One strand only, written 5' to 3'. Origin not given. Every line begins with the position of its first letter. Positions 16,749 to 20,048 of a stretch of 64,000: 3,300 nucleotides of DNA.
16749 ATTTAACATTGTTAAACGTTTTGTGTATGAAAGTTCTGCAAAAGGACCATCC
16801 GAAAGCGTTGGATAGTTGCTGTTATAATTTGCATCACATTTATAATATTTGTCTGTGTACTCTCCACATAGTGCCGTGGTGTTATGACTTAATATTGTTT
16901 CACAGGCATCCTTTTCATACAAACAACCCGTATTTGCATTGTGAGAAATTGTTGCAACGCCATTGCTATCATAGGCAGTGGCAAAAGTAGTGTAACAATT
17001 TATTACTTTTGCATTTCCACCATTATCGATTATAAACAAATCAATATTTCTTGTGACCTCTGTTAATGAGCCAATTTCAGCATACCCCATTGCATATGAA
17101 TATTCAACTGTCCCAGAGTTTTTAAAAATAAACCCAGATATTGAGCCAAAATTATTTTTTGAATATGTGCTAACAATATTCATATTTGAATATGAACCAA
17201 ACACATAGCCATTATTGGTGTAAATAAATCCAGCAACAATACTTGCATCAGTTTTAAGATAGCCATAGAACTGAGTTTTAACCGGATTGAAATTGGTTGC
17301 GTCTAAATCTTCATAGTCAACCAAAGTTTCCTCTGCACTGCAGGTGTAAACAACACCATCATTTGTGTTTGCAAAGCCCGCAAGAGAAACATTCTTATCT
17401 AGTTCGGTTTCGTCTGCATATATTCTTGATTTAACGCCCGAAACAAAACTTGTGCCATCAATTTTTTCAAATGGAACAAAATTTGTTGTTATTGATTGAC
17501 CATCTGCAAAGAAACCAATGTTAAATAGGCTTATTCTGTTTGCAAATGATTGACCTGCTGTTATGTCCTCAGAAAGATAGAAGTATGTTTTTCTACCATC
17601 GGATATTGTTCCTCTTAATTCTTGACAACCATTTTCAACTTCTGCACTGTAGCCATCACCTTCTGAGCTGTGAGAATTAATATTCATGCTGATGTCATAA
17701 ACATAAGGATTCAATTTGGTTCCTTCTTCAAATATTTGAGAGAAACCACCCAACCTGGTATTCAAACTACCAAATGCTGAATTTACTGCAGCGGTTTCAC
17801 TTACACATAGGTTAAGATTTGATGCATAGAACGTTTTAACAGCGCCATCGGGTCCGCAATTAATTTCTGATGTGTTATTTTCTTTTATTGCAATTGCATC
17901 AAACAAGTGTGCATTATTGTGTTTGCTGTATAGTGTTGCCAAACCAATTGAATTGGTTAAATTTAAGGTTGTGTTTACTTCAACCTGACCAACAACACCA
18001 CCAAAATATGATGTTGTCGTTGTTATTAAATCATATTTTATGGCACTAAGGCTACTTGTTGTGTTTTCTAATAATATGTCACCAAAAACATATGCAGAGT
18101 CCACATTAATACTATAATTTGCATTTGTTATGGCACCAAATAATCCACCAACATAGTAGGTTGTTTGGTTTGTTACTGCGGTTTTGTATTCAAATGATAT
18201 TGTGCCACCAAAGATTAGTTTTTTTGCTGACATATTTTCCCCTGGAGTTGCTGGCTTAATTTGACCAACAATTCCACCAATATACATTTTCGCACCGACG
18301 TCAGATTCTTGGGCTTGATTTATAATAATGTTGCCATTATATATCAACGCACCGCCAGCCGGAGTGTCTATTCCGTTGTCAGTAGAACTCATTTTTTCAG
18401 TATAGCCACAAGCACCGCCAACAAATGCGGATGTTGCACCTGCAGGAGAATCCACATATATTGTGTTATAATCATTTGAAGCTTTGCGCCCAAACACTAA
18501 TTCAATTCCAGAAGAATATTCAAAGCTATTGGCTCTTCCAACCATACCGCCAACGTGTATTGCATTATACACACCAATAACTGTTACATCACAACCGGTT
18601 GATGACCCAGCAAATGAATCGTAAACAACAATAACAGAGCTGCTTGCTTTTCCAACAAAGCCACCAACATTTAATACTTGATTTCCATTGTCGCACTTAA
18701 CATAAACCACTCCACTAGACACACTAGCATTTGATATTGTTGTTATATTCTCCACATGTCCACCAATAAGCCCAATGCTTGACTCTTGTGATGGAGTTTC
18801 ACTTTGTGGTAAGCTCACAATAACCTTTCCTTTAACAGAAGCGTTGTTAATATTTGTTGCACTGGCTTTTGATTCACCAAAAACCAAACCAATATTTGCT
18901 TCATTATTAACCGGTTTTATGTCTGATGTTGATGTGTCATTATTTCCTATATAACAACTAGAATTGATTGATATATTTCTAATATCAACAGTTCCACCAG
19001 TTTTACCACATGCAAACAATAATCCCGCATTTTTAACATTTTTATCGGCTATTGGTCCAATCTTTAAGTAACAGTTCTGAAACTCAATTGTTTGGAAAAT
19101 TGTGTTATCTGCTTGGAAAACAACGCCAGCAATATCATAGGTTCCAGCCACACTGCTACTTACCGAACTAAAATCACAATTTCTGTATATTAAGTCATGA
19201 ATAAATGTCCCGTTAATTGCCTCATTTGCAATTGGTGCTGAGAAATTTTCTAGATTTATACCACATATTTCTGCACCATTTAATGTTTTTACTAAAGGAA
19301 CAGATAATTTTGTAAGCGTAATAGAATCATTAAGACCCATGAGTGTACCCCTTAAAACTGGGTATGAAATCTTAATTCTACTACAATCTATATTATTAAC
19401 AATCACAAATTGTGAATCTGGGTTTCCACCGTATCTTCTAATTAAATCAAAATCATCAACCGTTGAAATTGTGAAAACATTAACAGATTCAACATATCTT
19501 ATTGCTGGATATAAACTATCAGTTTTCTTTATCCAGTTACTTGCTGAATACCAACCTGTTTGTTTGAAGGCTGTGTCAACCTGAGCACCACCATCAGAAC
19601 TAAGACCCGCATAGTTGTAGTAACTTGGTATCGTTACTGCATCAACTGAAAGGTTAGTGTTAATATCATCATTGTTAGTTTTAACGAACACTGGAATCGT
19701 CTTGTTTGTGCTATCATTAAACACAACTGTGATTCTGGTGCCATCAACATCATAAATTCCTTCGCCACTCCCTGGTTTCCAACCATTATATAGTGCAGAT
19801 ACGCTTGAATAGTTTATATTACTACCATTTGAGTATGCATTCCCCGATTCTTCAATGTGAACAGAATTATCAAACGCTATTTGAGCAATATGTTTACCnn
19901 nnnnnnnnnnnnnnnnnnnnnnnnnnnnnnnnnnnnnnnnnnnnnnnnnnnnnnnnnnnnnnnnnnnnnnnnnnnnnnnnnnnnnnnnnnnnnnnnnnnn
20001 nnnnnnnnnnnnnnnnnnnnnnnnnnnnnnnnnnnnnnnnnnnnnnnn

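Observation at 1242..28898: Tandem giant lipoprotein genes (3,234 aa and 5,956 aa) form a 27.6-kb surface-protein locus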

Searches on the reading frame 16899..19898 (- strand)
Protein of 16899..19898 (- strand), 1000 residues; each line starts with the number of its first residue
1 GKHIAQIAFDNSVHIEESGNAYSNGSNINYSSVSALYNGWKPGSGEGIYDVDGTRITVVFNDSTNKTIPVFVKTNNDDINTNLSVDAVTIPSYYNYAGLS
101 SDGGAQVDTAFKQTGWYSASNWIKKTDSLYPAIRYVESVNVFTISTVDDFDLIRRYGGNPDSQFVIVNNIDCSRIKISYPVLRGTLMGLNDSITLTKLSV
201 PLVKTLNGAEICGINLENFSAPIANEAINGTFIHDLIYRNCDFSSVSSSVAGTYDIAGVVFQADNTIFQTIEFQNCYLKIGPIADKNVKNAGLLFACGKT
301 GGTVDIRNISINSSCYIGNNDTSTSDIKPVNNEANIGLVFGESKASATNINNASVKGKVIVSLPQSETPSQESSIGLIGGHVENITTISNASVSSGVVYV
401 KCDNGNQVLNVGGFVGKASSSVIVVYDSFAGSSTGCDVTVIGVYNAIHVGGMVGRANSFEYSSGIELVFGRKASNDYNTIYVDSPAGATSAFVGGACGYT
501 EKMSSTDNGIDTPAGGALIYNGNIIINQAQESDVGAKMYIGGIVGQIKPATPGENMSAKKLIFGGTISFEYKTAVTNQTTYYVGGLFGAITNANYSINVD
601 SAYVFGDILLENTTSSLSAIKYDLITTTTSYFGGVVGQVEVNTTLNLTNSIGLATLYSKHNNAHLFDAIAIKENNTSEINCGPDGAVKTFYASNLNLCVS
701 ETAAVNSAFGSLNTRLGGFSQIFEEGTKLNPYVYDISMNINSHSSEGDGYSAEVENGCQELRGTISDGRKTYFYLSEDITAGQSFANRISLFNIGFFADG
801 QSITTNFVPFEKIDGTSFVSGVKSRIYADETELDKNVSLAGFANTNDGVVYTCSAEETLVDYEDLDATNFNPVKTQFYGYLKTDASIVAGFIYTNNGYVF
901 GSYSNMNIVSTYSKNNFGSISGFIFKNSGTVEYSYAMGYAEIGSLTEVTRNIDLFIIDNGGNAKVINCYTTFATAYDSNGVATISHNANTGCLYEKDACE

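Call 23: search_protein_families(library=pfam, proteins=[window:16899-19898:-], max_evalue=5)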
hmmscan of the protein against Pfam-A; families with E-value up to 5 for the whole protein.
window:16899-19898:- (1000 aa): 1 family
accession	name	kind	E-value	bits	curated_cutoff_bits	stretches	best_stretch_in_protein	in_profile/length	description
PF05342.19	Peptidase_M26_N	-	0.033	13.9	27.7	1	151-220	145-223/250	M26 IgA1-specific Metallo-endopeptidase N-terminal region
